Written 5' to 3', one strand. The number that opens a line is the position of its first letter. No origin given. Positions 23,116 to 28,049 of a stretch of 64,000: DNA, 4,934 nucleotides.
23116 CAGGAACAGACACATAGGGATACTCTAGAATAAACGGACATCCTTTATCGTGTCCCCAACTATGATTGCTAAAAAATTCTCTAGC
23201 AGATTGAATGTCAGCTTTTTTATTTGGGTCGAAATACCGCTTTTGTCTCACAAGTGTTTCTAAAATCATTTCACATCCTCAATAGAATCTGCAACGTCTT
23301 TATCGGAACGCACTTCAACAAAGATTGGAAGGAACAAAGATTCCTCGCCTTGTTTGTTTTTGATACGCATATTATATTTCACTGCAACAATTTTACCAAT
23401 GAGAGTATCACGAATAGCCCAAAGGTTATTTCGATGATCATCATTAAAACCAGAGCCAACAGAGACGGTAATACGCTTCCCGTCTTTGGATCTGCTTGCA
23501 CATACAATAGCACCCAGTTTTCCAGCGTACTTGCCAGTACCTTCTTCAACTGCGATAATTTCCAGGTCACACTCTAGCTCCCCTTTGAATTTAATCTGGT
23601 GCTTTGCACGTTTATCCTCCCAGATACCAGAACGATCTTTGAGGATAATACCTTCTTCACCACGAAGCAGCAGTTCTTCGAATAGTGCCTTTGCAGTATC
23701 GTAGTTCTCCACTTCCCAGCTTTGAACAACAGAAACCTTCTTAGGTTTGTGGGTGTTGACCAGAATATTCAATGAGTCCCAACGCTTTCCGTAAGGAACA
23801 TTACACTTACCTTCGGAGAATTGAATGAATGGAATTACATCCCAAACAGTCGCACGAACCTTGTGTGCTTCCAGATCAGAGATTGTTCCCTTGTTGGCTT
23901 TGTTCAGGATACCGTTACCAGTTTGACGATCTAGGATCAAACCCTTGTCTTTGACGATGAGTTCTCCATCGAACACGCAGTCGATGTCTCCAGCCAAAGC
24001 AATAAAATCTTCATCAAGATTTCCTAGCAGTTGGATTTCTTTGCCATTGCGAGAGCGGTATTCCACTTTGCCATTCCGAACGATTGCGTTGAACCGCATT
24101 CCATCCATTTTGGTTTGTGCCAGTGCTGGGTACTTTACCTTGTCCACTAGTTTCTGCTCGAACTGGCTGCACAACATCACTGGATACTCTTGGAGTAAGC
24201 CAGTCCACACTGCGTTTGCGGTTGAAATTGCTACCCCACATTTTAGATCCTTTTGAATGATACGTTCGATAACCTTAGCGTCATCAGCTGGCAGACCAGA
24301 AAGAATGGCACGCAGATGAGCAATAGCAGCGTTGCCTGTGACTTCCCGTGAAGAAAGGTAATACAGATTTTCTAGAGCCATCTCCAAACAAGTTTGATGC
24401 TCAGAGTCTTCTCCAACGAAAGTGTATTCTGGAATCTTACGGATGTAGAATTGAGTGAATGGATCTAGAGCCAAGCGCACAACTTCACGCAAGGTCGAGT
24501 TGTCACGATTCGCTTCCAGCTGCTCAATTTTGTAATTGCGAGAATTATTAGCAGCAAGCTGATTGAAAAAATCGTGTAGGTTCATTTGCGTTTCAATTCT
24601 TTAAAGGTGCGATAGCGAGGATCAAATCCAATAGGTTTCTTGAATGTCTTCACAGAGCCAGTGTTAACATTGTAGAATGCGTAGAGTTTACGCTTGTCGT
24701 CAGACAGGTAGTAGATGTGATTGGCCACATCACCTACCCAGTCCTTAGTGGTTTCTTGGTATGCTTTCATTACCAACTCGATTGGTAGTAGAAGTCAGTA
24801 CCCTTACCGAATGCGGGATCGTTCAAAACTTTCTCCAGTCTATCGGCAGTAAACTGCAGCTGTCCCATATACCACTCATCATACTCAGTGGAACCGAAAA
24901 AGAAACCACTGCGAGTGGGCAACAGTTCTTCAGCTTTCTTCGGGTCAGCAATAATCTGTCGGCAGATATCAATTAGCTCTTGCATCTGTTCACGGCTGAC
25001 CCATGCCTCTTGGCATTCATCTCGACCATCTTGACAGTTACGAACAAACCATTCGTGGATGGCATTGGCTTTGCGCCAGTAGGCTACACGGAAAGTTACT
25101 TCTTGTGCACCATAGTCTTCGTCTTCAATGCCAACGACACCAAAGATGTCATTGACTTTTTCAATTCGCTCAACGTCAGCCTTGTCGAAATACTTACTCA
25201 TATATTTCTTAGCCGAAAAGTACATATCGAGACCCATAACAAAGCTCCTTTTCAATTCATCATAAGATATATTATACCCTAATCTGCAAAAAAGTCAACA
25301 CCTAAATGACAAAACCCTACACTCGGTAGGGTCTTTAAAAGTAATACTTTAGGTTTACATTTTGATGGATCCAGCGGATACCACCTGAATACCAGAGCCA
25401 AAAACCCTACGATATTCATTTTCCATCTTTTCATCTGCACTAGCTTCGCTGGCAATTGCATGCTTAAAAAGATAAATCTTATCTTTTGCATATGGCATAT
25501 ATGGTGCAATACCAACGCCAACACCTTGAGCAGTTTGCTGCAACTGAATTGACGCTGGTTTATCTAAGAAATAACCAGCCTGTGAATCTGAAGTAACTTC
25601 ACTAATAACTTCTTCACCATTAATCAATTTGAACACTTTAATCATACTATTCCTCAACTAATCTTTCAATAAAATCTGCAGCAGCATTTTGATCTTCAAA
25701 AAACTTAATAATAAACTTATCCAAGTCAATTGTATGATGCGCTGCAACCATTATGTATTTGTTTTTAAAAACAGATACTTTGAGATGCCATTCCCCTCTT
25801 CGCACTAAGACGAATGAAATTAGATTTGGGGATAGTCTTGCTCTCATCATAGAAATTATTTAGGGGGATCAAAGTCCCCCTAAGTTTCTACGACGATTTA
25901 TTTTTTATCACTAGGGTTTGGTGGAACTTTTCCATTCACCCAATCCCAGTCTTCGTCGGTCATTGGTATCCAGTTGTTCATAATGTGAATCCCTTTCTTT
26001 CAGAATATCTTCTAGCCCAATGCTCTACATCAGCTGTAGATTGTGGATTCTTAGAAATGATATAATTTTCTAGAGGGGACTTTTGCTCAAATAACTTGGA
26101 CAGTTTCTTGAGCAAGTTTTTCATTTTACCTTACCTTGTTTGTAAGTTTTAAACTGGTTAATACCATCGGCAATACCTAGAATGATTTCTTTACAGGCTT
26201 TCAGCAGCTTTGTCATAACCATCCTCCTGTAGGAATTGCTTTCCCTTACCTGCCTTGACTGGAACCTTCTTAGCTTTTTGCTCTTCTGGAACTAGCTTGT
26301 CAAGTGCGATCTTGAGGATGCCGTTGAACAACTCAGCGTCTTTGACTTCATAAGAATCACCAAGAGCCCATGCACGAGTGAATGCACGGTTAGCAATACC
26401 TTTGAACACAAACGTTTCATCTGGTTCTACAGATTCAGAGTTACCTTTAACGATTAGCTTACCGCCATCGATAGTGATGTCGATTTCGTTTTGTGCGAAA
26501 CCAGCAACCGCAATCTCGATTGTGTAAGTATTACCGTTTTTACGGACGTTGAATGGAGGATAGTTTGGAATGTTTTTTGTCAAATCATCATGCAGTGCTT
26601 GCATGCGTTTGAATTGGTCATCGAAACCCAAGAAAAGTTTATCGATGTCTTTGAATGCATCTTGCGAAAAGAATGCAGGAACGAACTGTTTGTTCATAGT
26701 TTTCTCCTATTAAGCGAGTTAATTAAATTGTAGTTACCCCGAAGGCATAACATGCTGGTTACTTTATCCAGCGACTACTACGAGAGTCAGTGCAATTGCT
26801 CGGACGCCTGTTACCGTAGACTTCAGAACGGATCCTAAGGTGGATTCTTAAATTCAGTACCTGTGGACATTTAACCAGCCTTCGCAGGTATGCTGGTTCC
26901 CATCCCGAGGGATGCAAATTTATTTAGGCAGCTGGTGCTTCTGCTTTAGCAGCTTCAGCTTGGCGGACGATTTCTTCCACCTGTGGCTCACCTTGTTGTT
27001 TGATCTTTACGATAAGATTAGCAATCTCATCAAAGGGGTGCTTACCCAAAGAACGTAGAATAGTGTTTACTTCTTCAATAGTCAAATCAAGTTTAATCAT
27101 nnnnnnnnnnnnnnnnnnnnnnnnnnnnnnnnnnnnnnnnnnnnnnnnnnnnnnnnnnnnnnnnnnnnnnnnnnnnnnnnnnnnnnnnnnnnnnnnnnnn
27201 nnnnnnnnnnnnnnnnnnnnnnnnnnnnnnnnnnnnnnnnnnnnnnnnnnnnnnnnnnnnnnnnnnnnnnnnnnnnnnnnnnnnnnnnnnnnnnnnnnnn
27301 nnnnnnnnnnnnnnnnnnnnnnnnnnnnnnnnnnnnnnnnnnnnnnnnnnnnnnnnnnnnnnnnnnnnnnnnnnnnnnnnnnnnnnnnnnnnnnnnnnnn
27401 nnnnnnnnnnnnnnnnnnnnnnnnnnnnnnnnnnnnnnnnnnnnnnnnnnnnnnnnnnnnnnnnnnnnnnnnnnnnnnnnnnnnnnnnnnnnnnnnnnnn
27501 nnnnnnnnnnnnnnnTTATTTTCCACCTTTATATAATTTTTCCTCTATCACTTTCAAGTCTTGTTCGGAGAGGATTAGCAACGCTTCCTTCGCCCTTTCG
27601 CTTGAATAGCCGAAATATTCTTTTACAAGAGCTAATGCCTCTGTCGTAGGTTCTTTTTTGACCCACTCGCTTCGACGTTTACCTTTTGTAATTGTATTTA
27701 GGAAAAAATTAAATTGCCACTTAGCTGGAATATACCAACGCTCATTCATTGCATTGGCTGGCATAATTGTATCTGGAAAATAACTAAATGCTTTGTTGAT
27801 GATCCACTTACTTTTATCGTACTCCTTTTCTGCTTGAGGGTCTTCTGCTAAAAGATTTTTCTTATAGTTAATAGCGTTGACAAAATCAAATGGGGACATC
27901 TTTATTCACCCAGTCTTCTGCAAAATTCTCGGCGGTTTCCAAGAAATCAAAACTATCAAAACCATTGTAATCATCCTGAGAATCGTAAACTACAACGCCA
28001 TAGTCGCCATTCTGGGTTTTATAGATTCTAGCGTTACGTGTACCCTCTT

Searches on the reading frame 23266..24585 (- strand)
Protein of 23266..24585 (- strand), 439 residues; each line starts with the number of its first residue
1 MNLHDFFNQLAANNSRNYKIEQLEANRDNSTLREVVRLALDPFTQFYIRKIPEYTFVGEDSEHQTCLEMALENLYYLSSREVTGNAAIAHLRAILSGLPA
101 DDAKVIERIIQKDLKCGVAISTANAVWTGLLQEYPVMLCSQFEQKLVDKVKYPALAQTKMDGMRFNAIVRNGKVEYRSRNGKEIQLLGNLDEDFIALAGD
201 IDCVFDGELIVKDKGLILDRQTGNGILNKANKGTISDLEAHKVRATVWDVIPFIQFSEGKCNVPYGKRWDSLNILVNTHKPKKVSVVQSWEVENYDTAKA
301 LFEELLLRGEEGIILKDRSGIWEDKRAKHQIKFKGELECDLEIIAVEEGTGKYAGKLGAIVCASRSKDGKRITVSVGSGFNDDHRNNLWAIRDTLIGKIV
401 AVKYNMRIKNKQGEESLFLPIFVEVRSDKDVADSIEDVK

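Call 24: search_protein_families(library=phrogs, proteins=[window:23266-24585:-], max_evalue=0.001)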
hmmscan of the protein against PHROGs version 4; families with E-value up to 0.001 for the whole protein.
window:23266-24585:- (439 aa): 1 family
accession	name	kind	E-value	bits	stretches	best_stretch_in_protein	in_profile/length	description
phrog_114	-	DNA, RNA and nucleotide metabolism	9.1e-136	455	1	1-438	89-510/634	ATP-dependent DNA ligase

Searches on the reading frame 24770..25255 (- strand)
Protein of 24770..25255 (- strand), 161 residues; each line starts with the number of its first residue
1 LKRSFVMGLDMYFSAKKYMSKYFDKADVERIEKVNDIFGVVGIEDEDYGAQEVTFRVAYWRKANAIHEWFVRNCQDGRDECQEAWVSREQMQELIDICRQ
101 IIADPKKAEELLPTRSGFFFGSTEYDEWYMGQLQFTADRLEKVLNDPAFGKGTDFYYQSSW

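Call 9: search_protein_families(library=pfam, proteins=[window:24770-25255:-])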
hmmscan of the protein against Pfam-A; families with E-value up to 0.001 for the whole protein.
window:24770-25255:- (161 aa): 0 families

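Call 24: search_protein_families(library=phrogs, proteins=[window:24770-25255:-], max_evalue=0.001)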
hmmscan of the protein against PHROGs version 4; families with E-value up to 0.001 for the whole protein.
window:24770-25255:- (161 aa): 1 family
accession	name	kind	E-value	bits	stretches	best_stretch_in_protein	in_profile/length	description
phrog_7971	-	unknown function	2.1e-11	45.2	1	50-145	17-109/124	-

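Call 48: find_related_loci(query=A1, collection=viral_contigs, flank=3000)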
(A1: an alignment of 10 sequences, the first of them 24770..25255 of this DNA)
Query A1 (161 aa) in viral_contigs; peptide patterns used: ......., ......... (x = any residue, [..] = any of these).
600 stretches matched a pattern (row limit reached: there are more); 288 encode a relative of the query (tblastn E <= 1e-3); the best 80 are kept; 80 distinct loci.
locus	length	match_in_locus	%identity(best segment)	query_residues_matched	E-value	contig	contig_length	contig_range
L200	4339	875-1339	66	6-161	2e-70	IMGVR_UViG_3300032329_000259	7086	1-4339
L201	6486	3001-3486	50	2-161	2e-49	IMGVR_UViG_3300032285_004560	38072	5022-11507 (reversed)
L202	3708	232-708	44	3-161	1e-44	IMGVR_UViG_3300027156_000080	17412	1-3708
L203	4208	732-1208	43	3-161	7e-44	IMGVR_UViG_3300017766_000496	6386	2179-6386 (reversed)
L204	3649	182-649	46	3-161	1e-43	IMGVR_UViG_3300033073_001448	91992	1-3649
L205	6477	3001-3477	46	2-161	2e-43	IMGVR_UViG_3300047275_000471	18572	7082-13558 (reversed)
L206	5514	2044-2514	45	6-161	1e-41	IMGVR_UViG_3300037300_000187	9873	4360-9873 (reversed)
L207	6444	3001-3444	47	6-161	1e-40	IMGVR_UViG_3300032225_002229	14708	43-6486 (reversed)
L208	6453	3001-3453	46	6-161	1e-39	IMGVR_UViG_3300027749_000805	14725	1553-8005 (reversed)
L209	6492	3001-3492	46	7-161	7e-40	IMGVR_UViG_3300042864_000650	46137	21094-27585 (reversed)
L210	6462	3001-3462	46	6-161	1e-38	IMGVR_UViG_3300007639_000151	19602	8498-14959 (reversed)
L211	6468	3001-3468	46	7-161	3e-43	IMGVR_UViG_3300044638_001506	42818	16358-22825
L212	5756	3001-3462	43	7-161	2e-38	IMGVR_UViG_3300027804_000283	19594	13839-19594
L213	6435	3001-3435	44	2-161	3e-38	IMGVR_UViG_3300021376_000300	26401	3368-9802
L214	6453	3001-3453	42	6-161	3e-37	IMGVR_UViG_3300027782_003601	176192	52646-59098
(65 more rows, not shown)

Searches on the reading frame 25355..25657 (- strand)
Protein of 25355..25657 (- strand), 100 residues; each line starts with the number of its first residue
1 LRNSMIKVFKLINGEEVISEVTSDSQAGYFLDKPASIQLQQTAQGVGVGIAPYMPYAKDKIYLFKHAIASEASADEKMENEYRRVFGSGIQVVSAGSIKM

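Call 9: search_protein_families(library=pfam, proteins=[window:25355-25657:-])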
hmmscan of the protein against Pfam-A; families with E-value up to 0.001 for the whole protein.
window:25355-25657:- (100 aa): 0 families

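Call 24: search_protein_families(library=phrogs, proteins=[window:25355-25657:-], max_evalue=0.001)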
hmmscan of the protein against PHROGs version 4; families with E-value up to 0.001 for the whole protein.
window:25355-25657:- (100 aa): 3 families
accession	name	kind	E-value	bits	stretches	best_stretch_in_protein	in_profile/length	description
phrog_527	-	unknown function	6.7e-12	46.5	1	5-91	3-88/97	-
phrog_471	-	other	2.7e-07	31.9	1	4-88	6-99/138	methylamine utilization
phrog_431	-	unknown function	7.9e-05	23.6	1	5-84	12-108/147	-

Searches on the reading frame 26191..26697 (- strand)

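Call 24: search_protein_families(library=phrogs, proteins=[window:26191-26697:-], max_evalue=0.001)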
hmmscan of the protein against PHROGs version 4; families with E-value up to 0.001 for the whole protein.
window:26191-26697:- (168 aa): 1 family
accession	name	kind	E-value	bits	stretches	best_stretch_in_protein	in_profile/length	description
phrog_432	-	other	1.5e-38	132.9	1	13-147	14-147/148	Hsp20 heat shock protein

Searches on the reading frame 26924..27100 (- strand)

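Call 72: search_protein_families(library=pfam, max_evalue=0.1, proteins=[window:26924-27100:-])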
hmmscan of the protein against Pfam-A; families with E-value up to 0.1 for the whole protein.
window:26924-27100:- (58 aa): 1 family
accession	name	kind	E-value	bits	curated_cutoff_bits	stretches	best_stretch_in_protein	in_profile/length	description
PF24164.1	TMP_N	-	0.018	15.9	27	1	26-57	6-37/82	Tape measure protein N-terminal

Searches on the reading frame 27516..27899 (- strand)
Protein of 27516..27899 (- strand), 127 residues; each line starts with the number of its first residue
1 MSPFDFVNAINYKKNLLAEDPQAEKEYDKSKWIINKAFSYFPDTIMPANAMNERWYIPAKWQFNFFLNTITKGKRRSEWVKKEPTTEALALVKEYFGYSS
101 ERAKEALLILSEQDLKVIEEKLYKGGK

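Call 55: search_protein_families(library=phrogs, max_evalue=0.0001, proteins=[window:27516-27899:-])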
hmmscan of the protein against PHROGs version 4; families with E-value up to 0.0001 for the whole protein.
window:27516-27899:- (127 aa): 2 families
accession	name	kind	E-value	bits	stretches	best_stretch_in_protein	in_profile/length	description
phrog_225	-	DNA, RNA and nucleotide metabolism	1.6e-35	123.4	1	2-126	22-146/160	clamp loader of DNA polymerase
phrog_30971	-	DNA, RNA and nucleotide metabolism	2.4e-18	67.3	1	46-127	1-81/82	clamp loader of DNA polymerase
